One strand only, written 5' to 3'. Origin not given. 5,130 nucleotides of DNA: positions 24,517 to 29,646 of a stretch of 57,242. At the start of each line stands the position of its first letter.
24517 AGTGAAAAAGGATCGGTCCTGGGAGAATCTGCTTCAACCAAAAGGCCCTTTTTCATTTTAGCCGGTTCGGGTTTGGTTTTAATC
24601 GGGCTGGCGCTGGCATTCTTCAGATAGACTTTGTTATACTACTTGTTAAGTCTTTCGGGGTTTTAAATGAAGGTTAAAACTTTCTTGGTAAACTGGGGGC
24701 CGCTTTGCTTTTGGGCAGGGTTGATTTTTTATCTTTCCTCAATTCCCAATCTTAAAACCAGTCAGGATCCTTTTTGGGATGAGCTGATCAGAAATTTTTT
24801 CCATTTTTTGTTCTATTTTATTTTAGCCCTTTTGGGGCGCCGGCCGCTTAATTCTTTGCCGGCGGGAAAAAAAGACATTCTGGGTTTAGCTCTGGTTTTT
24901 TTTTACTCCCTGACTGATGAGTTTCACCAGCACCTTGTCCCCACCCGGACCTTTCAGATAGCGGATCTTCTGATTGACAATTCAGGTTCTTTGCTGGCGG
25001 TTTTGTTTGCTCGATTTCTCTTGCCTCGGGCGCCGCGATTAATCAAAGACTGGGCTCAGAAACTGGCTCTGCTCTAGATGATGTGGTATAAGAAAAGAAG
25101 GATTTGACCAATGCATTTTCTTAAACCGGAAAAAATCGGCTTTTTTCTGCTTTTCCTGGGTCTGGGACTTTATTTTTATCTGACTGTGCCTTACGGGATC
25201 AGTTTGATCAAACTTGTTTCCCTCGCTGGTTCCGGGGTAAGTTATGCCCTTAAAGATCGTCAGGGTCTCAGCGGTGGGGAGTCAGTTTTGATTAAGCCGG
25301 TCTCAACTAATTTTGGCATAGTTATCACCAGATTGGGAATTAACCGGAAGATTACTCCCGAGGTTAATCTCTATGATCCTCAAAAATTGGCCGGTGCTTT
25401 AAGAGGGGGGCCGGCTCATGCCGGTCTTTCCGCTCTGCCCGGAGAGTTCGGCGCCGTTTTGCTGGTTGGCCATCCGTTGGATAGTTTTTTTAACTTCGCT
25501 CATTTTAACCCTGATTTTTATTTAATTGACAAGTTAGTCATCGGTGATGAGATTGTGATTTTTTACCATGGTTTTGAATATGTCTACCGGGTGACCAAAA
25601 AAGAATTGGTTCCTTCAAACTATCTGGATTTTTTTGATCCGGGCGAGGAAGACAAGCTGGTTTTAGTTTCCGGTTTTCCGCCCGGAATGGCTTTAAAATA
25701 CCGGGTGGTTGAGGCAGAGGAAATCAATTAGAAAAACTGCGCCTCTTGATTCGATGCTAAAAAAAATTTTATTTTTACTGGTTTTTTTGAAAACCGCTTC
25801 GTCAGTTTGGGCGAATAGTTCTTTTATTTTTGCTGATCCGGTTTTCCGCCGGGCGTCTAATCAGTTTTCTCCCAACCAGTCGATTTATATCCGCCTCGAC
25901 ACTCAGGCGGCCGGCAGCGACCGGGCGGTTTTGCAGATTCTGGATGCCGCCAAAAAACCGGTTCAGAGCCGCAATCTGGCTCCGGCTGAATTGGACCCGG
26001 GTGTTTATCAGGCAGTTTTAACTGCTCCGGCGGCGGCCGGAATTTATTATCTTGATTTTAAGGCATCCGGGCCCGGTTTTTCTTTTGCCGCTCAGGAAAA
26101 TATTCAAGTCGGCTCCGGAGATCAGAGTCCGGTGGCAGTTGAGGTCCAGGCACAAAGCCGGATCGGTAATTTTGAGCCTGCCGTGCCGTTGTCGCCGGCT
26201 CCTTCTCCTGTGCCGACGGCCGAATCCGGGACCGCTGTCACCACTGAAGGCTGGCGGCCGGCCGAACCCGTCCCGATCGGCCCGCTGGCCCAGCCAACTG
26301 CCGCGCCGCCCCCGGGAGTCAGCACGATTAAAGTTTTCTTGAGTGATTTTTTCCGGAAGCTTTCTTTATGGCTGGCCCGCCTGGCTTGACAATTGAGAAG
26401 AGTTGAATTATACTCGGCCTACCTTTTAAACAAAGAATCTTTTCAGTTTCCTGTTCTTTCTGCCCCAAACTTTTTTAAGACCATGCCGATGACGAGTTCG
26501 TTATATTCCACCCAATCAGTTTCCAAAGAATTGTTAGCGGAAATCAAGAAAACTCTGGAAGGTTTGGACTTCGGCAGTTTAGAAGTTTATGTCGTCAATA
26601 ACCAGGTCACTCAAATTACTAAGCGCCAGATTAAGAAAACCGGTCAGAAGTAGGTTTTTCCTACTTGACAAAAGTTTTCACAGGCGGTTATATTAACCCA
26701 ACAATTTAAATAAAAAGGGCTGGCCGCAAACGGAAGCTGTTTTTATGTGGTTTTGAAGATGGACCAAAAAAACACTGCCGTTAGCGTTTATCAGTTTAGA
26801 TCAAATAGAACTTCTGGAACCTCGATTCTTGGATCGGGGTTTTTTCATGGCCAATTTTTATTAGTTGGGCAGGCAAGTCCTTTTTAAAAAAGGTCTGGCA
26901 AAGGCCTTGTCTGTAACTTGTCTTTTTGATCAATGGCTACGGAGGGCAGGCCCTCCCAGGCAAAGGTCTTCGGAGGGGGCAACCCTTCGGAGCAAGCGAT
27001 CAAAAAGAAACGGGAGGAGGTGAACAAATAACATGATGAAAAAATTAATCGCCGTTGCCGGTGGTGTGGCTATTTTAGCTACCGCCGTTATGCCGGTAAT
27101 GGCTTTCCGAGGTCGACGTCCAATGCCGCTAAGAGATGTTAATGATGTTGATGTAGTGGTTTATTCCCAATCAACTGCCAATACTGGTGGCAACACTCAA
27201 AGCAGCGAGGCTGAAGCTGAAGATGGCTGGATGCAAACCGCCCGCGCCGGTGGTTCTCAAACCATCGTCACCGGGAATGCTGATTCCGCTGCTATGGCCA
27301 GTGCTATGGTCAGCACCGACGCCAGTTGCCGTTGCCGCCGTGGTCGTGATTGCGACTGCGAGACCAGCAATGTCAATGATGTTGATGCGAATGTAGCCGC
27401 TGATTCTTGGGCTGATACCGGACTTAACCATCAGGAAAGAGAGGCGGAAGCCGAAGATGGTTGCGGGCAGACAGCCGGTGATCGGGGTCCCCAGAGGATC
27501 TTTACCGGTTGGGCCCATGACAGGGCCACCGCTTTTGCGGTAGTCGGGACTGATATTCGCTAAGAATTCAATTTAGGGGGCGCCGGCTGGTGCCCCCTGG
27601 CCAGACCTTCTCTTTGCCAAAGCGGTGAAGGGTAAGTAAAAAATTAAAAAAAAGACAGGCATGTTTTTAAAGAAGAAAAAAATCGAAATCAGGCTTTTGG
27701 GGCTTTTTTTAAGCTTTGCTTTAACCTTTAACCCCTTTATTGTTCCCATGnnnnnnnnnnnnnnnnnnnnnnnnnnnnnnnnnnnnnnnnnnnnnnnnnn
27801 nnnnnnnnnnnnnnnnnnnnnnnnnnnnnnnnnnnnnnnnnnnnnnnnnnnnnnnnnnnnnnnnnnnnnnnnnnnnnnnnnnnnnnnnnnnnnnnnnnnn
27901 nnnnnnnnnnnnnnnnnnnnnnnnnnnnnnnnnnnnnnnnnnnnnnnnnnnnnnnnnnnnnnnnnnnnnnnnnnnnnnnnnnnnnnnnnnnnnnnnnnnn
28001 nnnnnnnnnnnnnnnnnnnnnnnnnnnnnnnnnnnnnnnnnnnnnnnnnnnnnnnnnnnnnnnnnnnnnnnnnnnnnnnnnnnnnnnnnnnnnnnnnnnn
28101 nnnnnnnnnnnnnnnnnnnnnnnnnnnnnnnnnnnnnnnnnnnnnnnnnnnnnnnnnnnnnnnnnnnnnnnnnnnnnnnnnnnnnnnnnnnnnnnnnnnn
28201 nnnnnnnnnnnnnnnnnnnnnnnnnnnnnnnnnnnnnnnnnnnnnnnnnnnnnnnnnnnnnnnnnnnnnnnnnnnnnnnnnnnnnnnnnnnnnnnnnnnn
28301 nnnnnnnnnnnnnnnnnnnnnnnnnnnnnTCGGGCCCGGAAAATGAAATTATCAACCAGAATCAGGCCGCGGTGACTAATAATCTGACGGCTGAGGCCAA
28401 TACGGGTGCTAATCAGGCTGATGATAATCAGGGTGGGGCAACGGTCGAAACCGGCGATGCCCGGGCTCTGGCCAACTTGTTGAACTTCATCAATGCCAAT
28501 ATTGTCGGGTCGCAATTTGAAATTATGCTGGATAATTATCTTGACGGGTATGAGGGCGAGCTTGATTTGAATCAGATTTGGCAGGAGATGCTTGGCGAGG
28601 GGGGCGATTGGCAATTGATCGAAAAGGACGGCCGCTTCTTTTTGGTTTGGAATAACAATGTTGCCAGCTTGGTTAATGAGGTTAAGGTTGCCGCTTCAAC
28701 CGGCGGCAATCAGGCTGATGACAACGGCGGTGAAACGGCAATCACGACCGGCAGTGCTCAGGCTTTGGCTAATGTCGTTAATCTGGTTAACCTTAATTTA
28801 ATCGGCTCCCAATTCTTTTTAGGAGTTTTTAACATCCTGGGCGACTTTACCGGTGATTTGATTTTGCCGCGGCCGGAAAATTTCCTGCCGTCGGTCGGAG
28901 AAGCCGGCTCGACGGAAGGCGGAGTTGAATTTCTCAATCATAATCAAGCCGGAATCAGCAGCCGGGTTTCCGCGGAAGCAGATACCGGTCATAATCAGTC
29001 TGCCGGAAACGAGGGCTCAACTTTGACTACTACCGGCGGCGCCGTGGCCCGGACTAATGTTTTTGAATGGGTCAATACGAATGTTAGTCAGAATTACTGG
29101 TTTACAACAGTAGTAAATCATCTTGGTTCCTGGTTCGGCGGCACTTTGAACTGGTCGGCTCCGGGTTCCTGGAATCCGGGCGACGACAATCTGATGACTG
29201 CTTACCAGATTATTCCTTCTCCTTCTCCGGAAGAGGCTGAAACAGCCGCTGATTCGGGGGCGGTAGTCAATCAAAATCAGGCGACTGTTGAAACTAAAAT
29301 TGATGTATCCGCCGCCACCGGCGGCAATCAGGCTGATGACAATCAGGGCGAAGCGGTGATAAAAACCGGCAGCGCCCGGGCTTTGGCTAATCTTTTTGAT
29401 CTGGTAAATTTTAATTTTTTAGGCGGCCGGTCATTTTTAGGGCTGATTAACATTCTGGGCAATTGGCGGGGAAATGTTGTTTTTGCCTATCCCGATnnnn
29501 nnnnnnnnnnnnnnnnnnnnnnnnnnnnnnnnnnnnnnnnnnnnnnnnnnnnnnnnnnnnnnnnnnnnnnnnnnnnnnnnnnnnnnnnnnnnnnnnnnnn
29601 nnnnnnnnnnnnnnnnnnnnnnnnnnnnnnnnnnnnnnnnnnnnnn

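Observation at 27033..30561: Pair of secreted proteins built from an uncharacterised Asn/Gly/Thr-rich repeat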

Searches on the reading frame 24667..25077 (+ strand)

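Call 3: search_protein_families(library=pfam, proteins=[window:24667-25077:+], max_evalue=0.1)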
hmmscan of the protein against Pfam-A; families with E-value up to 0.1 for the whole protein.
window:24667-25077:+ (136 aa): 2 families
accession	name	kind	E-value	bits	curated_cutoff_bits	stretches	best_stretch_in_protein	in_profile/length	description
PF04892.17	VanZ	-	1.2e-13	52.2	30.1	1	14-118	6-125/126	VanZ like family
PF01757.29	Acyl_transf_3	-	0.035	13.6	31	1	15-129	158-271/326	Acyltransferase domain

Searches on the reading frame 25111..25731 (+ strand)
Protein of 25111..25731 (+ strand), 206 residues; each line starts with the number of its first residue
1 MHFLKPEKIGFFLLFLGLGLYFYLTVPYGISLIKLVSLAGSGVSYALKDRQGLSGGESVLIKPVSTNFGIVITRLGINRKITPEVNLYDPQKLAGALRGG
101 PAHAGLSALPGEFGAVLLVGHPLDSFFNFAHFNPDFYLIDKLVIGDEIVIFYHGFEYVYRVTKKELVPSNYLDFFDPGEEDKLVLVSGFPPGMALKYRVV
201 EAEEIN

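Call 3: search_protein_families(library=pfam, proteins=[window:25111-25731:+], max_evalue=0.1)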
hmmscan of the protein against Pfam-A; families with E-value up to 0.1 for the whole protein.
window:25111-25731:+ (206 aa): 1 family
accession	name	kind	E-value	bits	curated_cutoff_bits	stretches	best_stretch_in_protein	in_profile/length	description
PF04203.18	Sortase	-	2.1e-08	34.4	26.6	1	70-189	1-108/125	Sortase domain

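Call 4: search_protein_families(library=ncbifam, proteins=[window:25111-25731:+], max_evalue=0.1)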
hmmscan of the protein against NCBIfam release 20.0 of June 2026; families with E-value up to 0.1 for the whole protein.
window:25111-25731:+ (206 aa): 4 families
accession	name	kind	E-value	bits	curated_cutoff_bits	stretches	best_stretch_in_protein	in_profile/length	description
NF033746.1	class_D_sortase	subfamily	6e-05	22.9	165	1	96-190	32-116/135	class D sortase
NF058671.1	sortase_SrtD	exception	0.00048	19.9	140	1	99-190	89-170/187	class D sortase, LPxTATN-specific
TIGR03784.1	marine_sortase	equivalog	0.0032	17.1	158.25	1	99-190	76-158/174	class GN sortase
NF033747.1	class_E_sortase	subfamily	0.012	15.4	160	1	97-168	96-161/211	class E sortase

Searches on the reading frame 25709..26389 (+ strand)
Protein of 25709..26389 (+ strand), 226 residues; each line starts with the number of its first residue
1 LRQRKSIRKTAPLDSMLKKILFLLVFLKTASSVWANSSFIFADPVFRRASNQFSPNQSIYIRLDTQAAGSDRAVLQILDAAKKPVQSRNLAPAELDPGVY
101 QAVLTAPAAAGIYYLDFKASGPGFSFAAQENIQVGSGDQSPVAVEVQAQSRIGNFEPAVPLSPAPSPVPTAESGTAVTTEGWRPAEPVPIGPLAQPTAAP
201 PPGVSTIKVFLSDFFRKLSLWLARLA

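Call 3: search_protein_families(library=pfam, proteins=[window:25709-26389:+], max_evalue=0.1)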
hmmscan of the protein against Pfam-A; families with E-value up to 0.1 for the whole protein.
window:25709-26389:+ (226 aa): 1 family
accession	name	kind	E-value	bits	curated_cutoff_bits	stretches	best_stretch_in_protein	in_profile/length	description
PF09134.16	Invasin_D3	-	0.042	14.8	33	0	96-124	59-85/98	Invasin, domain 3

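Call 4: search_protein_families(library=ncbifam, proteins=[window:25709-26389:+], max_evalue=0.1)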
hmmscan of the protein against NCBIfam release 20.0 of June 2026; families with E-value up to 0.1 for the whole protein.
window:25709-26389:+ (226 aa): 0 families

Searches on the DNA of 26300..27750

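Call 71: search_rna_families(source=window, start=26300, end=27750, threshold=evalue, max_evalue=1)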
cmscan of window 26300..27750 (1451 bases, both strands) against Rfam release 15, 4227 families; matches with E-value up to 1: 2.
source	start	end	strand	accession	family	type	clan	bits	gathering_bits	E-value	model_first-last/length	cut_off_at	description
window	26469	26530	+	RF02539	SNOR75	Gene; snRNA; snoRNA; CD-box;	-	21.6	50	0.34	1-87/87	no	Plant small nucleolar RNA SNOR75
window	26780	26844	+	RF02701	PsrR1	Gene; sRNA;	-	19.9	42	0.79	1-79/79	no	Photosynthesis regulatory RNA1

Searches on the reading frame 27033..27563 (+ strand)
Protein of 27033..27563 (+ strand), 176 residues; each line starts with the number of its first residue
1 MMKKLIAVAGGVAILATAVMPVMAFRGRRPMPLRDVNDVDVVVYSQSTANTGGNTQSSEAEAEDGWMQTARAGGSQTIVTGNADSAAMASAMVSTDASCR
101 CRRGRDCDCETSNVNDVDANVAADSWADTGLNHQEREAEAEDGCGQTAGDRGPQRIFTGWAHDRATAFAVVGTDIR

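Call 3: search_protein_families(library=pfam, proteins=[window:27033-27563:+], max_evalue=0.1)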
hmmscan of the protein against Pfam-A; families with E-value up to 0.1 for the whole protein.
window:27033-27563:+ (176 aa): 0 families

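Call 4: search_protein_families(library=ncbifam, proteins=[window:27033-27563:+], max_evalue=0.1)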
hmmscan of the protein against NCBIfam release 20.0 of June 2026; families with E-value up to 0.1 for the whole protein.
window:27033-27563:+ (176 aa): 1 family
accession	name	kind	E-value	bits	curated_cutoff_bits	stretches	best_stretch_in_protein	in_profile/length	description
TIGR04547.1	Mollicu_LP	subfamily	0.071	11.5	65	1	2-24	1-23/807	MOLPALP family lipoprotein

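Call 7: search_solved_structures(query=window:27033-27560:+, max_evalue=10)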
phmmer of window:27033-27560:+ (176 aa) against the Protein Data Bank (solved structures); distinct sequences matched with E-value up to 10: 3.
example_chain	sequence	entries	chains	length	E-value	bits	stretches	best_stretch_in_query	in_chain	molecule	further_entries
3nnk_A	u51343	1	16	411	0.27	14.4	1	39-141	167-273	Ureidoglycine-glyoxylate aminotransferase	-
5x6s_A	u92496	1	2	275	0.54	13.4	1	45-129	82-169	Acetylxylan esterase A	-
5j6b_A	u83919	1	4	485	1.4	12.1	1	55-93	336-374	Aldehyde dehydrogenase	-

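Call 9: find_homologous_proteins(query=window:27033-27560:+, max_evalue=0.01)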
Query window:27033-27560:+ (176 aa): 1 proteins with E <= 0.01 among 245 candidates.
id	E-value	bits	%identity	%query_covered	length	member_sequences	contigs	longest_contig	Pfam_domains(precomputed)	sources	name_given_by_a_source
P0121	1.5e-109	381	100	100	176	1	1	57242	-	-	-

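Call 42: find_homologous_proteins(query=A4, max_evalue=0.001)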
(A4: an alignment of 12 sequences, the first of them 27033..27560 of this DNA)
Query A4 (12 sequences) (176 aa, profile of the alignment): 13 proteins with E <= 0.001 among 8000 candidates.
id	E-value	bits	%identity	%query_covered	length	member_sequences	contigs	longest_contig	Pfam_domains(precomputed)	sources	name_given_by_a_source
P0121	1.2e-49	186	100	100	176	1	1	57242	-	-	-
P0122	2.0e-43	166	28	78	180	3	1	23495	-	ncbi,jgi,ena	ncbi:MAG: hypothetical protein WC851_03875 [Candidatus Shapirobacteria bacterium]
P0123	1.1e-42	164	27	96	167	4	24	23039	-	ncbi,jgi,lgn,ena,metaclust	metaclust:\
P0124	1.1e-39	154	33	78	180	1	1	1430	-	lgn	-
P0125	8.7e-39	151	25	97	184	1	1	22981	-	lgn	-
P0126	6.0e-38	148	23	94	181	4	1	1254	-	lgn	-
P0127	1.7e-36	144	28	85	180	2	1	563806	-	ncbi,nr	ncbi:hypothetical protein HYV64_01310 [Candidatus Shapirobacteria bacterium]|nr:hypothetical protein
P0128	6.2e-36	142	29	78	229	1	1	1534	-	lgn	-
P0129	7.0e-35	138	28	98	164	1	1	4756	-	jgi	-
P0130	1.4e-33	134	25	90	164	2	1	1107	-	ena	-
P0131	1.4e-27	115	29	79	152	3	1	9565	-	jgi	jgi:hypothetical protein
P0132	4.2e-27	113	32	49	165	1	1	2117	-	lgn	-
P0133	1.7e-9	56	33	43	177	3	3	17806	-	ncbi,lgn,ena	-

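Call 81: search_protein_families(library=pfam, proteins=[window:27105-27560:+], max_evalue=10)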
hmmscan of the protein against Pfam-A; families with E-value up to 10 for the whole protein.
seq(152 aa): 0 families

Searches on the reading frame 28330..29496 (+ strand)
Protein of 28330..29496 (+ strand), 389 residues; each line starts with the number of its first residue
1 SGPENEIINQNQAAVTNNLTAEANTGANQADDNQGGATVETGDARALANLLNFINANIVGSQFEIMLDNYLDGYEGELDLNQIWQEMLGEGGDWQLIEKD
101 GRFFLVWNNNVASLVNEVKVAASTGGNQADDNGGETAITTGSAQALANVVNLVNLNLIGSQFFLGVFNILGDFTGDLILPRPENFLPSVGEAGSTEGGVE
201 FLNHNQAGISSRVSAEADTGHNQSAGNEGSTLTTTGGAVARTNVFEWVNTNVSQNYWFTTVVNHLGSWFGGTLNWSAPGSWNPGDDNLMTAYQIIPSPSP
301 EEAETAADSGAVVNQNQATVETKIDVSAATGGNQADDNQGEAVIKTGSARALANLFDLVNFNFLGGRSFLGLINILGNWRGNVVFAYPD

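Call 46: predict_structure(alignment_id=A3)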
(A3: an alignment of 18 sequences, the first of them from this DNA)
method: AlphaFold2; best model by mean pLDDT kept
length: 389 residues; sequences in the alignment: 18
mean_pLDDT: 84.9   pTM: 0.85
mean pLDDT of the five models: 84.9, 84.1, 82.7, 81.6, 63.3
residues with pLDDT >= 90: 230; 70-90: 101; 50-70: 24; < 50: 34
segments of 3 or more residues with pLDDT < 50: 90-101, 189-196, 297-308
pLDDT, mean of each block of 10 residues (from residue 1): 68 96 95 94 97 87 87 92 76 41 71 98 96 96 98 87 92 94 65 50 89 97 94 96 91 79 92 82 75 58 45 88 98 95 97 96 83 95 80
secondary structure, 60 per line:
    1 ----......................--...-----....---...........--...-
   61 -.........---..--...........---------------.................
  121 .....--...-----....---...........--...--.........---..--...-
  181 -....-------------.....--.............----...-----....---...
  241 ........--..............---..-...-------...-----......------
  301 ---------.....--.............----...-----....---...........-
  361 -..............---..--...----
elements in order: E5-26 E29-31 E37-40 E44-54 E57-59 E62-70 H80-88 E104-125 E128-130 E136-139 E143-153 E156-158 E161-169 E177-179 H182-185 E199-203 E206-218 E223-225 E231-234 E238-248 E251-264 E271-273 E281-283 E289-294 E310-314 E317-329 E334-336 E342-345 E349-359 E362-375 E383-385

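Call 49: fold_search(model_id=the predicted structure, library=pdb)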
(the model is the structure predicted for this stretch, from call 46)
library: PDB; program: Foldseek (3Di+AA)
matches with E <= 10: 12; with E <= 0.001: 0
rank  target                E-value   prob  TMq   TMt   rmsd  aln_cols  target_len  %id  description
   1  9nqd_0                6.5e-02  0.02  0.07  0.09  25.4       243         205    9  Structure of Pseudomonas FapC Biofilm-Forming Functional Amyloid (released 2025-06-25)
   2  8c50_A                2.1e+00  0.00  0.07  0.08  30.9       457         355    8  Pontibacter korlensis curli subunit CsgA (released 2023-06-28)
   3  1rwr                  4.9e+00  0.00  0.05  0.07  26.2       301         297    8  Crystal structure of filamentous hemagglutinin secretion domain (released 2004-04-13)
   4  6kve                  5.7e+00  0.00  0.06  0.07  27.8       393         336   13  Crystal structure of a GH28 endo-polygalacturonase from Talaromyces leycettanus JCM 12802 (released 2020-09-09)
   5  7muc_VH               6.0e+00  0.01  0.05  0.08  17.7       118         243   10  Legionella pneumophila Dot/Icm T4SS C1 Reconstruction (released 2021-10-06)
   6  4qrk                  6.0e+00  0.01  0.08  0.13  24.2       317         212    8  Crystal structure of a putative cell adhesion protein (CLOSPO_03726) from Clostridium sporogenes ATCC 15579 at 1.95 A re (released 2014-07-23)
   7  5awf_B                6.0e+00  0.00  0.07  0.07  26.9       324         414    9  Crystal structure of SufB-SufC-SufD complex from Escherichia coli (released 2015-11-11)
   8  2xet_B                6.3e+00  0.01  0.05  0.17  12.9        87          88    9  Conserved hydrophobic clusters on the surface of the Caf1A usher C-terminal domain are important for F1 antigen assemb (released 2010-09-22)
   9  5awg_B                7.0e+00  0.00  0.07  0.07  27.6       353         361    9  Crystal structure of Hg-bound SufB-SufC-SufD complex from Escherichia coli (released 2015-11-11)
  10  2zu0_A                7.7e+00  0.00  0.08  0.08  29.9       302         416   10  Crystal structure of SufC-SufD complex involved in the iron-sulfur cluster biosynthesis (released 2009-03-10)
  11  3jqy_A                8.1e+00  0.00  0.05  0.08  27.4       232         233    6  Crystal Structure of the polySia specific acetyltransferase NeuO (released 2010-08-18)
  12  3jqy_B                9.5e+00  0.00  0.05  0.08  26.4       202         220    6  Crystal Structure of the polySia specific acetyltransferase NeuO (released 2010-08-18)

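Call 95: fold_search(model_id=the predicted structure, library=viral)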
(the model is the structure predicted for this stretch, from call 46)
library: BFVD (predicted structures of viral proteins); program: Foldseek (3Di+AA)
matches with E <= 10: 34; with E <= 0.001: 0
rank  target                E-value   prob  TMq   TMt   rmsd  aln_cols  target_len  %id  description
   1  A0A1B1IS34            1.5e-02  0.04  0.05  0.07  26.6       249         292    8  (no name in the UniProt tables at hand)
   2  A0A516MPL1            3.0e-02  0.02  0.06  0.06  26.3       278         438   12  (no name in the UniProt tables at hand)
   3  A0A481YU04            3.3e-02  0.06  0.07  0.09  30.6       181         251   10  Lipid membrane protein [Marseillevirus LCMAC102]
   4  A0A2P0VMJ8            5.7e-02  0.02  0.08  0.07  29.6       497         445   10  Uncharacterized protein [Tetraselmis virus 1]
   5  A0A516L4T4            7.3e-02  0.02  0.06  0.06  26.6       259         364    9  (no name in the UniProt tables at hand)
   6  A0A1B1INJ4            8.5e-02  0.02  0.07  0.08  25.1       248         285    8  (no name in the UniProt tables at hand)
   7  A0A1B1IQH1            1.7e-01  0.01  0.06  0.05  25.6       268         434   10  (no name in the UniProt tables at hand)
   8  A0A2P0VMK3            4.5e-01  0.01  0.06  0.08  28.6       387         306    8  Uncharacterized protein [Tetraselmis virus 1]
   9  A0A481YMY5            5.2e-01  0.03  0.08  0.11  36.9       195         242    9  Lipid membrane protein [Pithovirus LCDPAC01]
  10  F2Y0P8                6.7e-01  0.00  0.06  0.06  30.8       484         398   13  (no name in the UniProt tables at hand)
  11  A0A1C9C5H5            8.6e-01  0.01  0.14  0.05  35.1       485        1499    9  Uncharacterized protein [Heterosigma akashiwo virus 01]
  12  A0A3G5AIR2            1.4e+00  0.00  0.06  0.03  28.2       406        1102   11  Collagen-like protein [Solumvirus sp.]
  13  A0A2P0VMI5            1.9e+00  0.01  0.12  0.07  30.4       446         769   12  Uncharacterized protein [Tetraselmis virus 1]
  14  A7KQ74                2.4e+00  0.00  0.08  0.09  25.8       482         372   10  Uncharacterized protein [Gallid alphaherpesvirus 2]
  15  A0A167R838            2.6e+00  0.00  0.06  0.04  33.9       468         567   10  Collagen-like protein 7 [Powai lake megavirus]
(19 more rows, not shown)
